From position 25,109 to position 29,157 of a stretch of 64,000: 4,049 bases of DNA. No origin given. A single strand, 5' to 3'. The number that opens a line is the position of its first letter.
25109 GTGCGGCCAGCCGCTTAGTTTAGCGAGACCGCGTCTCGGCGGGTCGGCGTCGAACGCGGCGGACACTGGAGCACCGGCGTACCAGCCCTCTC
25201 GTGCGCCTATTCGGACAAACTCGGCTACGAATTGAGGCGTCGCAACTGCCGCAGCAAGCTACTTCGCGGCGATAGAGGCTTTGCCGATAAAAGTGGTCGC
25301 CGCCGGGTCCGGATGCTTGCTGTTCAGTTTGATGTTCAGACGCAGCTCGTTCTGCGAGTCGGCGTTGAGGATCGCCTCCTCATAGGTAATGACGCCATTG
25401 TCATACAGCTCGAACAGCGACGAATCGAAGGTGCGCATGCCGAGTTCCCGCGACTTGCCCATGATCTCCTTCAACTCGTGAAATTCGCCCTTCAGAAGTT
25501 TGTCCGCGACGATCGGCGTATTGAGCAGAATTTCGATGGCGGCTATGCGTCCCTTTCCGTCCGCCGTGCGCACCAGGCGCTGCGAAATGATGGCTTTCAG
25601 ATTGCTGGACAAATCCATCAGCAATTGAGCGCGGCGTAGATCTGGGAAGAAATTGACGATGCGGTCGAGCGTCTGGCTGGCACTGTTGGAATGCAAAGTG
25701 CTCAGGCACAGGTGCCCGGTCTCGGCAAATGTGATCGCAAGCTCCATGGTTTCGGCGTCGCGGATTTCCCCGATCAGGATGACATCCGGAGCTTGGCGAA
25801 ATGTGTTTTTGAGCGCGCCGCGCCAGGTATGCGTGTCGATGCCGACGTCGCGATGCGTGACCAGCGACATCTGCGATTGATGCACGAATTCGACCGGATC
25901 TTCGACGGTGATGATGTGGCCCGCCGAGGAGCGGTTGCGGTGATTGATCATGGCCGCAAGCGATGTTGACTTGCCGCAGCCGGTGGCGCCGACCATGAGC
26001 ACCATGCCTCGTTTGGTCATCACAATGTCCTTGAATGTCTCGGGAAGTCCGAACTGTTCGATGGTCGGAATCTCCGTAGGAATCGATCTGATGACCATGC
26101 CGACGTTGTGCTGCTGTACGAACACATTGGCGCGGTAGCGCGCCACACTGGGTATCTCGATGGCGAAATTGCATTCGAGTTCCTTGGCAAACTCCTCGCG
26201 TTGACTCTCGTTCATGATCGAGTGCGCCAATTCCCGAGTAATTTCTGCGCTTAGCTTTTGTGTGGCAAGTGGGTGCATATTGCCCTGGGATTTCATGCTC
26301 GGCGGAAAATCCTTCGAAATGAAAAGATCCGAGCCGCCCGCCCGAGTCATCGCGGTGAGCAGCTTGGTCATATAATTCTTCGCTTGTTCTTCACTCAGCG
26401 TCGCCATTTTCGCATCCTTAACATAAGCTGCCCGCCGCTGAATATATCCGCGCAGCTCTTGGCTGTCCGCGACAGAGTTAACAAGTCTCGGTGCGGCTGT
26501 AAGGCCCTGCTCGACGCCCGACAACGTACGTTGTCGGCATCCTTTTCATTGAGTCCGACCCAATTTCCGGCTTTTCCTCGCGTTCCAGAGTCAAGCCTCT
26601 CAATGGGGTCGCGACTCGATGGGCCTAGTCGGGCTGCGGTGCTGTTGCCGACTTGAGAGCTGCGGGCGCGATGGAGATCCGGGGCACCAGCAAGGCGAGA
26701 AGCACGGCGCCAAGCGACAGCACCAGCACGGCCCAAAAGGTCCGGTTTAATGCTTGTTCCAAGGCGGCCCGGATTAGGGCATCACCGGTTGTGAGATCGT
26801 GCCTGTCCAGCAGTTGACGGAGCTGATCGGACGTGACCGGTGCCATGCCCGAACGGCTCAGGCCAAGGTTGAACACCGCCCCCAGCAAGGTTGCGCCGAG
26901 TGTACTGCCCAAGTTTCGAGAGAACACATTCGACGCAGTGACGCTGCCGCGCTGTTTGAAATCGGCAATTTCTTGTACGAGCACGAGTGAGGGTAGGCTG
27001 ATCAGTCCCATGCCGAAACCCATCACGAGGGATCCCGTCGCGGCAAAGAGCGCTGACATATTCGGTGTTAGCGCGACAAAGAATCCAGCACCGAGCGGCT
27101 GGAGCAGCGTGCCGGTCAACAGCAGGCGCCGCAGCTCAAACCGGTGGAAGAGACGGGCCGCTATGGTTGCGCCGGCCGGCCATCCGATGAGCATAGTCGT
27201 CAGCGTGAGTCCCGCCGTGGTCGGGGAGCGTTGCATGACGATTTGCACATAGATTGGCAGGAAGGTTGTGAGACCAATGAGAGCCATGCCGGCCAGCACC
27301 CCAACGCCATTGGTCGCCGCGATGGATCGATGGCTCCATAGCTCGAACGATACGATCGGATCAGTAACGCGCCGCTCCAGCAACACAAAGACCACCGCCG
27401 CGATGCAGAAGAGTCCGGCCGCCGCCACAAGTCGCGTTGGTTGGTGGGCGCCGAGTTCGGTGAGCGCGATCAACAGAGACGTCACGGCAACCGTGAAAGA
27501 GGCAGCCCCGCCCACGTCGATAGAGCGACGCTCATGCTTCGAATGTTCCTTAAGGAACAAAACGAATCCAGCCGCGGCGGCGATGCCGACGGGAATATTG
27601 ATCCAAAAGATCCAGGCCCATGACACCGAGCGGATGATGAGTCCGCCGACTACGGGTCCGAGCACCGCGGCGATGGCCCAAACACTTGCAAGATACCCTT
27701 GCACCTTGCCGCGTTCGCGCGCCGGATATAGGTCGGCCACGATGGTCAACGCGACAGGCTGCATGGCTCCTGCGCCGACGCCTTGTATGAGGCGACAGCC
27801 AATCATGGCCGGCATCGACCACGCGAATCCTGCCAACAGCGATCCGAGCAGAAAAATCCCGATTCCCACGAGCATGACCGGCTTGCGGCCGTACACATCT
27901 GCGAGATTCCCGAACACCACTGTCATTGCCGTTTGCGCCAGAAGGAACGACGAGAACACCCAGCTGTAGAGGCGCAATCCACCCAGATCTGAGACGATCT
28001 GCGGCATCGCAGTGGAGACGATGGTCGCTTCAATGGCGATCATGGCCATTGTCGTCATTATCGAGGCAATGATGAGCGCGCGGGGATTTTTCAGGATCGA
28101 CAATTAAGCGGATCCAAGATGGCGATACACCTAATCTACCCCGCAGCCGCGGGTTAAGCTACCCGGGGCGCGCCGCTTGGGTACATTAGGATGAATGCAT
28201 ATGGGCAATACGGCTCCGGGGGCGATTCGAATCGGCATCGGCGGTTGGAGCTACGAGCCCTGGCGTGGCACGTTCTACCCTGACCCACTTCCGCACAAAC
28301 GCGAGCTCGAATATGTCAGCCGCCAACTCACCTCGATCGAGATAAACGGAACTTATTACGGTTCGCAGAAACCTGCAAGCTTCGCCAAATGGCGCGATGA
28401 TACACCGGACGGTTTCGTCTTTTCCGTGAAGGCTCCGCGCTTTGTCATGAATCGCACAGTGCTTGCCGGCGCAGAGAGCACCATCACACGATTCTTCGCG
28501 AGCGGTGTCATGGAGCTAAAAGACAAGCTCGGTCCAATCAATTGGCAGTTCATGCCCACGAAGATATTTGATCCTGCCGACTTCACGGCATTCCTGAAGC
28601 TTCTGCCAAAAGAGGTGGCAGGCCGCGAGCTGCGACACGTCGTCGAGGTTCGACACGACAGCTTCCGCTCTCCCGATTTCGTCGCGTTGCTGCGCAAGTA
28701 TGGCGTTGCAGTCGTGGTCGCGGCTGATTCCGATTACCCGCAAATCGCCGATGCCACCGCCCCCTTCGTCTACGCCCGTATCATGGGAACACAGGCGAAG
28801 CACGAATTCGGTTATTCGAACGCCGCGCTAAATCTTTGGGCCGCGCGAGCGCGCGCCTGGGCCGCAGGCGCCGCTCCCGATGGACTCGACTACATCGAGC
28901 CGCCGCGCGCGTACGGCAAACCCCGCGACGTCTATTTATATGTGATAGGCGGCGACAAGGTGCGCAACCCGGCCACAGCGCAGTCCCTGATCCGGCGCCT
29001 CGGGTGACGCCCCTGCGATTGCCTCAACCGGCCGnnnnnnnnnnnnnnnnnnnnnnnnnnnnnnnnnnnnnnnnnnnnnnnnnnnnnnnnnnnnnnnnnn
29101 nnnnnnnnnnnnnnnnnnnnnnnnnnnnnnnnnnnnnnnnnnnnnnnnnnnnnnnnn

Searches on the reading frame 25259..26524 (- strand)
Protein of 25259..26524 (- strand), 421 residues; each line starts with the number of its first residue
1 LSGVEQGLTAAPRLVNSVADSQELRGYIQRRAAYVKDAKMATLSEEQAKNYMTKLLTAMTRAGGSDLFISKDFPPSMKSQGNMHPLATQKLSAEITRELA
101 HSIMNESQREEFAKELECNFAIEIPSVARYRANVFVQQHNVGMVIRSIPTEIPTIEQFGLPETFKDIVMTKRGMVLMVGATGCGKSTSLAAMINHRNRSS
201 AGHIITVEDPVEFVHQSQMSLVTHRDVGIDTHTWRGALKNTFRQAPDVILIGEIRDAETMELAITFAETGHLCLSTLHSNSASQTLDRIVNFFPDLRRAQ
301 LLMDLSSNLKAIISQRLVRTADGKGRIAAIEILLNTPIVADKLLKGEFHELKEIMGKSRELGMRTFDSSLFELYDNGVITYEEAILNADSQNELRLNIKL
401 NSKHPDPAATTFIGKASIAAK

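Call 21: search_protein_families(library=pfam, proteins=[window:25259-26524:-], max_evalue=0.001)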
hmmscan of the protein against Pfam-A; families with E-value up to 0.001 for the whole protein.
window:25259-26524:- (421 aa): 1 family
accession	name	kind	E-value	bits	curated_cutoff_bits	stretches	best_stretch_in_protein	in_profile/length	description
PF00437.27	T2SSE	-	1.3e-42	146.3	24.9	1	155-325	121-285/370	Type II/IV secretion system protein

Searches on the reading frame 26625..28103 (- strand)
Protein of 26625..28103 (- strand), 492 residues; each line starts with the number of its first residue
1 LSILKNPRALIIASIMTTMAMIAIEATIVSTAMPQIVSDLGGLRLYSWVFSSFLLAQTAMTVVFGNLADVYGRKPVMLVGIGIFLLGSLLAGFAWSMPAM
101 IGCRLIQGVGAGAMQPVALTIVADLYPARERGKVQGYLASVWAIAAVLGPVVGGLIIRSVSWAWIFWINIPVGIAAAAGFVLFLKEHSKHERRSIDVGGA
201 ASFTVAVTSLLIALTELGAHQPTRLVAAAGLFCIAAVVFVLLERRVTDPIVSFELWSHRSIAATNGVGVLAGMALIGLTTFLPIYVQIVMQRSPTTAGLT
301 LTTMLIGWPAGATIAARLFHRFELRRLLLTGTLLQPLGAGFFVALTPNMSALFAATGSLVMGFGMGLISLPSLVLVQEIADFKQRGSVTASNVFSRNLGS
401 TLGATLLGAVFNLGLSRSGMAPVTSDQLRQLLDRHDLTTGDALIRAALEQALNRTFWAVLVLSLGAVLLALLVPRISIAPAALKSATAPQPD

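Call 21: search_protein_families(library=pfam, proteins=[window:26625-28103:-], max_evalue=0.001)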
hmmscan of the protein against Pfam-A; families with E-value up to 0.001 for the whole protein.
window:26625-28103:- (492 aa): 3 families
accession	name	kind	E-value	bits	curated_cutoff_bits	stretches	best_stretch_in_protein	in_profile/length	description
PF07690.21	MFS_1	-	8.9e-52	176.6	33.4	1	17-404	3-347/347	Major Facilitator Superfamily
PF00083.30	Sugar_tr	-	3.2e-20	72.9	22.3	2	45-185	47-192/452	Sugar (and other) transporter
PF06609.19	TRI12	-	0.00017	20.6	23.2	1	27-183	61-216/599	Fungal trichothecene efflux pump (TRI12)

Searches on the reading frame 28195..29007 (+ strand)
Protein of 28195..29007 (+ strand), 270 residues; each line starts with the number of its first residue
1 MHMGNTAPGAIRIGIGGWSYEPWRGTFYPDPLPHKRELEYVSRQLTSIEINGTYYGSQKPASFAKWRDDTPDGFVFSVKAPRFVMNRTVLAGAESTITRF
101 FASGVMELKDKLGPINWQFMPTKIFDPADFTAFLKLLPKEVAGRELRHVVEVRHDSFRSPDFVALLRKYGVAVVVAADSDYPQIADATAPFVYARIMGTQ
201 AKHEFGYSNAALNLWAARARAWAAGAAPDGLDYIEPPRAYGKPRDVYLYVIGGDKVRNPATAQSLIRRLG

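Call 58: search_protein_families(library=pfam, proteins=[window:28195-29007:+], max_evalue=0.00001)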
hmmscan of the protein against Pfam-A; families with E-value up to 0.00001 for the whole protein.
window:28195-29007:+ (270 aa): 1 family
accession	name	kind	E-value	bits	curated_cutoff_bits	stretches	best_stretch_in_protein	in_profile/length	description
PF01904.24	DUF72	-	3.8e-58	197.5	25.3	1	28-267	1-216/217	Protein of unknown function DUF72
